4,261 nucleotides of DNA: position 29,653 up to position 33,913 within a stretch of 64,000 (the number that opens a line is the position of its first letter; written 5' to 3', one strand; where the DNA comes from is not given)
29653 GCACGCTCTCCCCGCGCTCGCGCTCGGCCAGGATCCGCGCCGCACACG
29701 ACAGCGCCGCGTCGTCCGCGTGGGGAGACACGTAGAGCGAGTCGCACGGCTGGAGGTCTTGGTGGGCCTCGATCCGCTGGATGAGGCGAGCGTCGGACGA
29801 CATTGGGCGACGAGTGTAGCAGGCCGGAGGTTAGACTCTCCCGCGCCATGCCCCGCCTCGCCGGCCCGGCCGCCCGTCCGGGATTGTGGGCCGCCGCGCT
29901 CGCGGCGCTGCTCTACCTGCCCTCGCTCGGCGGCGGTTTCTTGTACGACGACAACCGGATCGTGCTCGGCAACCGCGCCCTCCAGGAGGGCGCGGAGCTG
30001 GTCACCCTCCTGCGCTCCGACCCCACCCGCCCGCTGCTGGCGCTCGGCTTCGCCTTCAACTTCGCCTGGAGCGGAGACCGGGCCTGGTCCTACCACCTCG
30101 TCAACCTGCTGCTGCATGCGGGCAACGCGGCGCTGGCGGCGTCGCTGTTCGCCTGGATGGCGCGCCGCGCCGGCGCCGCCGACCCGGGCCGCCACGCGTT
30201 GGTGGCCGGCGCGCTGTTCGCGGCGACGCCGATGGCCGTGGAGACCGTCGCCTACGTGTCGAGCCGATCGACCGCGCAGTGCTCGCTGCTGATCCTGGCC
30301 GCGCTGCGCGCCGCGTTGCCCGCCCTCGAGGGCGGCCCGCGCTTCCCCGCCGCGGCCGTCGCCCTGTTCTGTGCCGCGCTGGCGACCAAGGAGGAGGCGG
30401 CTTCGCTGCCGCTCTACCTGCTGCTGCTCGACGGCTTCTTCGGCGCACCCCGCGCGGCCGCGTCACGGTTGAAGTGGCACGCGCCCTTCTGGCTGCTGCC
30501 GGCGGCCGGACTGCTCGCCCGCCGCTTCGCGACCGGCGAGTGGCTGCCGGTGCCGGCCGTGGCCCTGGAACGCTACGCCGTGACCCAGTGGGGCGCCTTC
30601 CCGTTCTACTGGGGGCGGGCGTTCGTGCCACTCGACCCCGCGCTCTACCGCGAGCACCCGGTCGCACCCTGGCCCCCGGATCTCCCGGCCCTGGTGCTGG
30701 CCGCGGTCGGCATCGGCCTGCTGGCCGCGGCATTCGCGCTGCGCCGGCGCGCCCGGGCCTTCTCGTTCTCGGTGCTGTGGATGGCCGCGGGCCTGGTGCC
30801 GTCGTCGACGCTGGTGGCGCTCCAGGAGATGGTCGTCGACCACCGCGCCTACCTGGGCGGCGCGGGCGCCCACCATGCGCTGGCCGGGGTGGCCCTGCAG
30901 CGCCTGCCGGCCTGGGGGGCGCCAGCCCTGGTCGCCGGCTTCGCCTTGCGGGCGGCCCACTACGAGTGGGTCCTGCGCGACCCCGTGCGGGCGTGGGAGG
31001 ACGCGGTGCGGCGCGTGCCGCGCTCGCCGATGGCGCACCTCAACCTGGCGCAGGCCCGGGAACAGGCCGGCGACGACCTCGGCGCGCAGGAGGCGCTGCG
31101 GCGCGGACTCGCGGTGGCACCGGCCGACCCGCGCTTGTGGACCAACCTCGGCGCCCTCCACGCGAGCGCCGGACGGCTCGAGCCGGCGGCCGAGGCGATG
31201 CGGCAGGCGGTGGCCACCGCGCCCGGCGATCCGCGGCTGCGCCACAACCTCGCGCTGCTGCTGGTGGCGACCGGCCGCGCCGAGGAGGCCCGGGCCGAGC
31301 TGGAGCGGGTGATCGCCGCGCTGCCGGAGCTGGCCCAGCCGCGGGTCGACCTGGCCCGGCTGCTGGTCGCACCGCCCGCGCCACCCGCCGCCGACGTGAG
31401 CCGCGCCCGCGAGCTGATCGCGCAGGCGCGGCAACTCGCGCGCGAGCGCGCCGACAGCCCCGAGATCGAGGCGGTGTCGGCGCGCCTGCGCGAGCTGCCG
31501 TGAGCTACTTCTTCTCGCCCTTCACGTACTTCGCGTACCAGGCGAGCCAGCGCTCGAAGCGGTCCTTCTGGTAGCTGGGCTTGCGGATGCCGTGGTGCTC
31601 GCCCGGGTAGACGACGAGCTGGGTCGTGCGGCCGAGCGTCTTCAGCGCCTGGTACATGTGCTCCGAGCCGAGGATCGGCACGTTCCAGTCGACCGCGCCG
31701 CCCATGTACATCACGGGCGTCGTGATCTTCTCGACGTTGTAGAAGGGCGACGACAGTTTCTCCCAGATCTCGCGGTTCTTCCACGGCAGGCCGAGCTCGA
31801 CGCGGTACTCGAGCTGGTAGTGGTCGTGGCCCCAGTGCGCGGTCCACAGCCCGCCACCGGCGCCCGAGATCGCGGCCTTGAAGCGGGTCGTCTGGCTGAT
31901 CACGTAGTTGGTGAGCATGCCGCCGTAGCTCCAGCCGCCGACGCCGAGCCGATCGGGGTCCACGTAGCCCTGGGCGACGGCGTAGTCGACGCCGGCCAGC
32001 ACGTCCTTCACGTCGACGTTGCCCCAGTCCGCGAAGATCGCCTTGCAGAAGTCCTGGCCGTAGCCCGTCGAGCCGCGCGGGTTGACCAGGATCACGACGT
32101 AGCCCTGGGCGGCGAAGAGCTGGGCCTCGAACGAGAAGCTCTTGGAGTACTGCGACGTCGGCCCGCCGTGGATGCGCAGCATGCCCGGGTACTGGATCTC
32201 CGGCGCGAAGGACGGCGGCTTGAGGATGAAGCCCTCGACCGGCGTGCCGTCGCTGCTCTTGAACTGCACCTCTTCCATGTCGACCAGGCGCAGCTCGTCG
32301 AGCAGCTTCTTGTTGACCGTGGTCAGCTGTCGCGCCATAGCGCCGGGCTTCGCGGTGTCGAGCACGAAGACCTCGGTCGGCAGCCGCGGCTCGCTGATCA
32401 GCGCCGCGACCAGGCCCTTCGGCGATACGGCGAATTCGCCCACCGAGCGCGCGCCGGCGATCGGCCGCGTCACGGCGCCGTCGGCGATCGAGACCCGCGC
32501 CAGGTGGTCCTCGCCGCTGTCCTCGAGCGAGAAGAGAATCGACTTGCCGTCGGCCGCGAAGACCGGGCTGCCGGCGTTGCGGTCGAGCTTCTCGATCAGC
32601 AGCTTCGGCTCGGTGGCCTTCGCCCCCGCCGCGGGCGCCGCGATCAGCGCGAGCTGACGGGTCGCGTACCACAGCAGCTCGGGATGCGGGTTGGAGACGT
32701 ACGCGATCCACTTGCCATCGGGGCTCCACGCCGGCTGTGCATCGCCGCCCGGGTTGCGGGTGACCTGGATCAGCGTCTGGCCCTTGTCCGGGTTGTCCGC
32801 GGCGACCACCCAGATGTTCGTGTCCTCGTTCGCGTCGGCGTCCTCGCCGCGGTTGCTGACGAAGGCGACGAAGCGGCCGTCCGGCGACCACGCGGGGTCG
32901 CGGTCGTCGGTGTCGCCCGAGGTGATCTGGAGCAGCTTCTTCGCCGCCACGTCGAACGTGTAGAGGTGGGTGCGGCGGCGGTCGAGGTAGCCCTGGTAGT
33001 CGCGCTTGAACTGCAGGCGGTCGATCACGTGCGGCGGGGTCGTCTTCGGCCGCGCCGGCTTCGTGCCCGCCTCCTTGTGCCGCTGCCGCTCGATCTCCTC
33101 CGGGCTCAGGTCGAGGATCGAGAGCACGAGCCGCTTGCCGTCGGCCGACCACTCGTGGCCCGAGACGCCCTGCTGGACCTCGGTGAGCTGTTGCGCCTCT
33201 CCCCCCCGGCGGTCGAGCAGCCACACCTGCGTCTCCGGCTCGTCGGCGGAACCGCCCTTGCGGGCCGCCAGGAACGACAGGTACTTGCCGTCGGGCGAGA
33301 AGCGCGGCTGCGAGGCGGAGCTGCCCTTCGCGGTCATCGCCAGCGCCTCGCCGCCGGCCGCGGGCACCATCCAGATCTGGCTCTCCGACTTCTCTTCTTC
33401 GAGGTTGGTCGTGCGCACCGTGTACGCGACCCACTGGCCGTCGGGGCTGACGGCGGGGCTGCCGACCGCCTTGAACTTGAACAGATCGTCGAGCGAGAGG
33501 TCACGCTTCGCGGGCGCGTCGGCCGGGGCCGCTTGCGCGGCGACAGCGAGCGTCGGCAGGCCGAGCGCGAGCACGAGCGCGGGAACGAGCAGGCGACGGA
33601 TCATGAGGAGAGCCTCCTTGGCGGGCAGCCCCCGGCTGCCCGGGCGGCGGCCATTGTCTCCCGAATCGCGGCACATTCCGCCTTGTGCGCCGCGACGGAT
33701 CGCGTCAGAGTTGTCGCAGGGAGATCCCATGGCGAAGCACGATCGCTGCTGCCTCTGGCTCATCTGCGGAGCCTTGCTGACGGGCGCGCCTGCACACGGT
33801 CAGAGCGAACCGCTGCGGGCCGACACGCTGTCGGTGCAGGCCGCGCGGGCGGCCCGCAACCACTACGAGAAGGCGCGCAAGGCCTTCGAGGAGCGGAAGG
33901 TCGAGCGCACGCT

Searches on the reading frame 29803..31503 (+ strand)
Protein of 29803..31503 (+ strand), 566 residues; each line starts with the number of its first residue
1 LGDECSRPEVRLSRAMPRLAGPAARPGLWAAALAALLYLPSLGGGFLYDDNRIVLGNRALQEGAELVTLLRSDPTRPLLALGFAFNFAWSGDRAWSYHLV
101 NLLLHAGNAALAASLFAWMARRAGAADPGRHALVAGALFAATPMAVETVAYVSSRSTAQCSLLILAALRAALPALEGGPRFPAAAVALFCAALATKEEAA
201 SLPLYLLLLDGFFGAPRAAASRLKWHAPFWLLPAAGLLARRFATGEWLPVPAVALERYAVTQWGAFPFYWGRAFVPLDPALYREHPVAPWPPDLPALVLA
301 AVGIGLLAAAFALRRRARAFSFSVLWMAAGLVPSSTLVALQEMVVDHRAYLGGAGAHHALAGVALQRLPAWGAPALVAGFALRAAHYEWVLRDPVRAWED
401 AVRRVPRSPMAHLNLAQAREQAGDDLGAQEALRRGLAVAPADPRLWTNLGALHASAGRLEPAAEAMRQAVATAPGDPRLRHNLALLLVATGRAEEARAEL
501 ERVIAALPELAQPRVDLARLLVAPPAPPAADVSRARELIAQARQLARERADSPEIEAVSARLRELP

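Call 27: search_protein_families(library=pfam, proteins=[window:29803-31503:+], max_evalue=0.001)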
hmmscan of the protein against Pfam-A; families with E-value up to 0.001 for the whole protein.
window:29803-31503:+ (566 aa): 12 families
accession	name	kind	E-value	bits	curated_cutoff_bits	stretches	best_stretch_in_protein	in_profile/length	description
PF13431.12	TPR_17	-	1.2e-09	38.1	24.4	0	466-498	2-34/34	Tetratricopeptide repeat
PF13428.12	TPR_14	-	1.9e-09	37.7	23.5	2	443-485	1-43/44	Tetratricopeptide repeat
PF07719.23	TPR_2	-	3.9e-09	36.4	27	0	443-476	1-34/34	Tetratricopeptide repeat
PF13181.12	TPR_8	-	3.9e-08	33.3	25.7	0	444-474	2-32/34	Tetratricopeptide repeat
PF14559.12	TPR_19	-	4.7e-08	33.7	25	1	455-514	3-60/68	Tetratricopeptide repeat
PF23914.1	TPR_CcmH_CycH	-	7.1e-08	32.9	42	1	396-504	3-114/158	Cytochrome c-type biogenesis protein H TPR domain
PF13432.12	TPR_16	-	2.2e-06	28.4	32.7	1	428-477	16-65/65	Tetratricopeptide repeat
PF13414.12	TPR_11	-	3.9e-06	26.9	26.8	0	427-455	12-40/42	TPR repeat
PF13371.12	TPR_9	-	1.4e-05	25.5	35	0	429-474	15-60/73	Tetratricopeptide repeat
PF13429.12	TPR_15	-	6e-05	23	26.2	1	442-516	145-211/280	Tetratricopeptide repeat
PF11846.14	Wzy_C_2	-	0.00036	21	28.5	0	448-514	118-183/191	Virulence factor membrane-bound polymerase, C-terminal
PF14561.12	TPR_20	-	0.00041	21.1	25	1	461-505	6-50/90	Tetratricopeptide repeat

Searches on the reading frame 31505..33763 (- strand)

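Call 27: search_protein_families(library=pfam, proteins=[window:31505-33763:-], max_evalue=0.001)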
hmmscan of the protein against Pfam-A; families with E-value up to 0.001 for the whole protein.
window:31505-33763:- (752 aa): 11 families
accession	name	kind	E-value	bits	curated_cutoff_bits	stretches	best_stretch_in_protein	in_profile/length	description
PF00326.27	Peptidase_S9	-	9.9e-54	182.5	22.6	1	542-749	2-212/213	Prolyl oligopeptidase family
PF07676.18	PD40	-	5.2e-33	112.7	20.9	2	333-360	3-30/38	WD40-like Beta Propeller Repeat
PF02129.25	Peptidase_S15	-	5.8e-13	49.6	23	2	543-644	39-136/262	X-Pro dipeptidyl-peptidase (S15 family)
PF01738.24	DLH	-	5.3e-10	39.7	21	1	548-731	35-193/217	Dienelactone hydrolase family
PF00930.27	DPPIV_N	-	4.6e-08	32.6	22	0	265-304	23-62/354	Dipeptidyl peptidase IV (DPP IV) N-terminal region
PF25174.1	Beta-prop_THOC3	-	1e-05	25.1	305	0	139-215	80-147/272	THOC3 beta-propeller domain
PF05448.18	AXE1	-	0.00014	21.2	21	0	491-626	51-198/321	Acetyl xylan esterase (AXE1)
PF12740.14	PETase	-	0.0002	21.3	28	1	534-635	62-156/263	PET hydrolase-like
PF10647.15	Gmad1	-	0.00024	21.5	20.5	0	99-160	24-77/251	Lipoprotein LpqB beta-propeller domain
PF00561.26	Abhydrolase_1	-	0.00033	20.8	25.8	0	530-661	5-122/245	alpha/beta hydrolase fold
PF20434.5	BD-FAE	-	0.00062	19.8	26.8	0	524-619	12-104/215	BD-FAE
